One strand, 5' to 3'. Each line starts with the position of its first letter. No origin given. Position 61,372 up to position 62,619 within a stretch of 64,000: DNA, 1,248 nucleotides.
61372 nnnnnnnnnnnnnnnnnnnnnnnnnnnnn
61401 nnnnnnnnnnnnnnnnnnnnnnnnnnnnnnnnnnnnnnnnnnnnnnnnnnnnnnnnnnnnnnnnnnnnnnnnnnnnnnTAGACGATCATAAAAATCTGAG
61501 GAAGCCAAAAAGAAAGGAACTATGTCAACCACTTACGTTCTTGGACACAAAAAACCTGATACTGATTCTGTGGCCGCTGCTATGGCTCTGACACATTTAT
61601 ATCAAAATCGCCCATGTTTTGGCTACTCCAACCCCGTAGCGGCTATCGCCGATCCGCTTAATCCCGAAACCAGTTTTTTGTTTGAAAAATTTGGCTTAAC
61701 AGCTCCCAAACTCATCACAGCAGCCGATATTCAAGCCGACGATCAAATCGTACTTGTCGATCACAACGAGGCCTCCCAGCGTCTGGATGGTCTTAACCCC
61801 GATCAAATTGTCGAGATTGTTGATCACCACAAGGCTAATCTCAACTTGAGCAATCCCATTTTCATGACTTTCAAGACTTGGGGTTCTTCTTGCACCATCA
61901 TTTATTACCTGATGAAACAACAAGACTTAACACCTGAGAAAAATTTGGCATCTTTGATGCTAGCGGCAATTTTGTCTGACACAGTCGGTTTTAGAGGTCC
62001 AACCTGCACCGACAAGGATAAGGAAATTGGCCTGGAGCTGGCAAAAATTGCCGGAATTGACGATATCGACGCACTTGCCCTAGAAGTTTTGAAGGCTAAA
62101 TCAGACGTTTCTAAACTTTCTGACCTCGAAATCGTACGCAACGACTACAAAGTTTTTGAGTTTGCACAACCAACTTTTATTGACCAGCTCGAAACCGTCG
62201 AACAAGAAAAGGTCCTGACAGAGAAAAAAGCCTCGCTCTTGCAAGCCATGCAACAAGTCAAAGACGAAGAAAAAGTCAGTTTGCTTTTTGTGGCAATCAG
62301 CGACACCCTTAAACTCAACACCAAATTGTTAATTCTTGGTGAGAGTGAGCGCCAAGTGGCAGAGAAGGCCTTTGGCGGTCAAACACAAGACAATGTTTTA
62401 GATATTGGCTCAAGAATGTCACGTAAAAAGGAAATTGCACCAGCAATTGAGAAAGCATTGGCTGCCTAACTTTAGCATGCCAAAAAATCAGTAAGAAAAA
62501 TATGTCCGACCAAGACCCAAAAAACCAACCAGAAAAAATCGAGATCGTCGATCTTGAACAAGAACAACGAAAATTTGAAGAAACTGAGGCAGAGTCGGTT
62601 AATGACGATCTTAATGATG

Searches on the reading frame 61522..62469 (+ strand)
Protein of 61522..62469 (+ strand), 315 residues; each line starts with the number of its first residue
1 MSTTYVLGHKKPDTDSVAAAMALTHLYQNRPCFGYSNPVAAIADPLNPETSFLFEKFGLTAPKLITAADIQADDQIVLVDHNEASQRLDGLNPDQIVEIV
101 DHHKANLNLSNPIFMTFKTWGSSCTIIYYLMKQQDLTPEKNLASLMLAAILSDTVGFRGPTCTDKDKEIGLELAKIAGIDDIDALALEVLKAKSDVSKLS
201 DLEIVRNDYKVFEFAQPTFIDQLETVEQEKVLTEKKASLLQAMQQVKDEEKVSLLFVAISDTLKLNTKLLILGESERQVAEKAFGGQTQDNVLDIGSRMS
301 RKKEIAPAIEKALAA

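Call 27: search_protein_families(library=pfam, proteins=[window:61522-62469:+], max_evalue=0.001)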
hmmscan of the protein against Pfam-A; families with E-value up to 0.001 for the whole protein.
window:61522-62469:+ (315 aa): 2 families
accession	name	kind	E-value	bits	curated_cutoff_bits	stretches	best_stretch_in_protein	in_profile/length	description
PF02833.19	DHHA2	-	1.6e-21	77.4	27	1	188-312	2-126/126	DHHA2 domain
PF01368.27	DHH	-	8.3e-19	68.5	28.1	1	4-150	2-125/125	DHH family, N-terminal domain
